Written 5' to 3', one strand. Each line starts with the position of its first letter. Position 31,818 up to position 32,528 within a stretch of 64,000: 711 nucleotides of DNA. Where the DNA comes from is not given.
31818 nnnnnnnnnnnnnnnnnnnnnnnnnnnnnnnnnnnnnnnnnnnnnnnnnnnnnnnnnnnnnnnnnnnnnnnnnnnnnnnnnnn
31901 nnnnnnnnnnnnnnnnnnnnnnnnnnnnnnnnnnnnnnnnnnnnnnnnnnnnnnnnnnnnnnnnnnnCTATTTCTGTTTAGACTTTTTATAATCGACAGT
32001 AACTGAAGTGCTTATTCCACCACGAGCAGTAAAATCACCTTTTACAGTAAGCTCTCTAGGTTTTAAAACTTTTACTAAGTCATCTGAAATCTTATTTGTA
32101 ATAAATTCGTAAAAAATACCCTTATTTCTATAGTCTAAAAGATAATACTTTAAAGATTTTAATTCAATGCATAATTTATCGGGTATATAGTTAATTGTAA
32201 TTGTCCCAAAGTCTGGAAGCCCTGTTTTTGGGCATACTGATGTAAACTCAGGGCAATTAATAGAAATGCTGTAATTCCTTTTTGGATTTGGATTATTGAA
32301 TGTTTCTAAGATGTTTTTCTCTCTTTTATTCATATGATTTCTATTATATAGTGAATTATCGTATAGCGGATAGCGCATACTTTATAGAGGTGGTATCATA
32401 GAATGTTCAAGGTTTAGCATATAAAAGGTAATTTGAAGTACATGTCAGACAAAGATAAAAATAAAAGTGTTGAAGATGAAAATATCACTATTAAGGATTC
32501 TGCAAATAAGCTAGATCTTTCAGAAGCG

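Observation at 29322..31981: Islet between folK and queF containing two co-oriented unknown membrane proteins with complementary topologies and a Pro/Thr-rich tail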

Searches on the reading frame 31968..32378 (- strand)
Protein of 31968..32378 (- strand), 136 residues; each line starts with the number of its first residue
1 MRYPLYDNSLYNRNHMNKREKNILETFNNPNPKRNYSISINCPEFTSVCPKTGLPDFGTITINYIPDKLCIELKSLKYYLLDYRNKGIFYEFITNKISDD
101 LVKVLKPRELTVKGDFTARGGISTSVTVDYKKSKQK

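Call 3: search_protein_families(library=pfam, proteins=[window:31968-32378:-], max_evalue=0.1)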
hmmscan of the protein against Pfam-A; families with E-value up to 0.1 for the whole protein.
window:31968-32378:- (136 aa): 2 families
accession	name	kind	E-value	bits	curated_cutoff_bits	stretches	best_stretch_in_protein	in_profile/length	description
PF14489.11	QueF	-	8e-31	106.6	27.3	1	55-134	1-80/81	QueF-like protein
PF01227.27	GTP_cyclohydroI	-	7.9e-06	25.9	27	1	18-112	43-134/179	GTP cyclohydrolase I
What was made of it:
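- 31968..32378 (-): queF, the downstream boundary gene. It is convergent and overlaps the B 3' end by 14 nt. Pfam QueF E=8e-31 (call 3).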

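Call 16: find_related_loci(query=window:31968-32378:-, collection=genome_contigs, flank=10000)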
Query window:31968-32378:- (136 aa) in genome_contigs; peptide patterns used: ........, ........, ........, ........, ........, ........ (x = any residue, [..] = any of these).
599 stretches matched a pattern (row limit reached: there are more); 487 encode a relative of the query (tblastn E <= 1e-3); the best 80 are kept; 80 distinct loci.
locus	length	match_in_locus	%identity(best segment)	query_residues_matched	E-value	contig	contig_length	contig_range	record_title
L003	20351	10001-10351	72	19-135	8e-55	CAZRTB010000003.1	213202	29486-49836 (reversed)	MAG TPA_asm: uncultured Gammaproteobacteria bacterium isolate SRP150892_co1_95 genome assembly, contig: NODE_28_length_2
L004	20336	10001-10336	75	25-136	6e-54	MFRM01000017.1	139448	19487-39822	MAG: Candidatus Melainabacteria bacterium RIFCSPHIGHO2_02_FULL_34_12 rifcsphigho2_02_scaffold_313, whole genome shotgun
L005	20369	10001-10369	70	11-134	7e-53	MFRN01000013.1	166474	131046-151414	MAG: Candidatus Melainabacteria bacterium RIFCSPLOWO2_02_FULL_35_15 rifcsplowo2_02_scaffold_166, whole genome shotgun se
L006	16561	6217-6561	69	21-135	2e-50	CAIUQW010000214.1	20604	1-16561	MAG: uncultured Chlorobiales bacterium isolate LaPlata-15m-a_bin-602 genome assembly, contig: bin-602:214/457, whole gen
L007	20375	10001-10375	61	6-132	6e-50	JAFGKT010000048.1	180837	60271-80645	MAG: Sedimentisphaerales bacterium isolate Zod_Metabat.35 k87_7561464, whole genome shotgun sequence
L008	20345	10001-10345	68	21-135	7e-50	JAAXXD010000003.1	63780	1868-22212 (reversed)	MAG: Chlorobaculum sp. isolate W9_Combined_metabat2_063 W9_Combined_metabat2_063_NODE_252, whole genome shotgun sequence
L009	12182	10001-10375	64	8-133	5e-50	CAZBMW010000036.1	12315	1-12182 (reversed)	MAG TPA_asm: uncultured Pirellulales bacterium isolate binchicken_co294_140 genome assembly, contig: NODE_4935_length_12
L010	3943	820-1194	65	8-133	9e-50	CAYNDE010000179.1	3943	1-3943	MAG TPA_asm: uncultured Pirellulales bacterium isolate binchicken_co34_157 genome assembly, contig: NODE_42244_length_39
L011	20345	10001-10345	67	21-135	3e-49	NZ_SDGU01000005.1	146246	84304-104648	Chlorobaculum sp. 24CR NODE_5_length_146150_cov_26.637133, whole genome shotgun sequence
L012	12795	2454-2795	68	21-134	6e-49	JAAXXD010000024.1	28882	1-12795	MAG: Chlorobaculum sp. isolate W9_Combined_metabat2_063 W9_Combined_metabat2_063_NODE_880, whole genome shotgun sequence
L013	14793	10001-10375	63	8-133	2e-48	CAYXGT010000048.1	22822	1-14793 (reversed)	MAG TPA_asm: uncultured Pirellulales bacterium isolate binchicken_co262_293 genome assembly, contig: NODE_2282_length_22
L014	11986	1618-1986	62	10-134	4e-48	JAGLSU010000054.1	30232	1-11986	MAG: Planctomycetota bacterium isolate RS_9_64 ROV157_9.bin.64.fa_54, whole genome shotgun sequence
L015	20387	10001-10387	60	3-136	6e-48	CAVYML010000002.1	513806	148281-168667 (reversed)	MAG: Ignavibacteriota bacterium isolate MFD01231.bin.1.4 genome assembly, contig: contig_12170, whole genome shotgun seq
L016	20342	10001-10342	68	20-133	5e-48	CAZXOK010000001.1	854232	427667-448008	MAG TPA_asm: uncultured Chlorobiales bacterium isolate SRP141376_co5_211 genome assembly, contig: NODE_1_length_854232_c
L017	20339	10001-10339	68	21-133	5e-48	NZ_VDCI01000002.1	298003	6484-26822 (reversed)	Prosthecochloris vibrioformis strain DSM 260 NODE_2_length_298003_cov_19.1847, whole genome shotgun sequence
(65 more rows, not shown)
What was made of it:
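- Tried and rejected: The second scan, with queF, gave the three syntenic MAGs and 77 irrelevant phyla (call 16).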

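Call 63: search_protein_families(library=padloc, proteins=[L004:11753-13393:-, L004:10345-11733:-], max_evalue=0.1)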
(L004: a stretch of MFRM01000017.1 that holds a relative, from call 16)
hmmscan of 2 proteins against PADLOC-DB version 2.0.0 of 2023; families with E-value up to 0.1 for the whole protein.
L004:11753-13393:- (547 aa): 0 families

L004:10345-11733:- (463 aa): 0 families

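Call 64: search_protein_families(library=ncbifam, proteins=[L004:11753-13393:-, L004:10345-11733:-], max_evalue=0.1)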
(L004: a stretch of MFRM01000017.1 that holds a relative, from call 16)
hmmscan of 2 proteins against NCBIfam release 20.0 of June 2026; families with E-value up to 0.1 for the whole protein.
L004:11753-13393:- (547 aa): 2 families
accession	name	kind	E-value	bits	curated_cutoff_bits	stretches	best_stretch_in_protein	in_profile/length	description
NF007598.0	PRK10244.1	equivalog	0.05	14.1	78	0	115-184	8-80/88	anti-adapter protein IraP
NF052347.1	TTX_0299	hypoth_equivalog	0.084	12.4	250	0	21-64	68-112/200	TTX_0299 family putative ATP pyrophosphatase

L004:10345-11733:- (463 aa): 0 families

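Call 65: search_protein_families(library=phrogs, proteins=[L004:11753-13393:-, L004:10345-11733:-], max_evalue=0.1)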
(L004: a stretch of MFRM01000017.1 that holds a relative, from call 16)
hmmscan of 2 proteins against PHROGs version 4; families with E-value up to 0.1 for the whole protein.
L004:11753-13393:- (547 aa): 0 families

L004:10345-11733:- (463 aa): 0 families
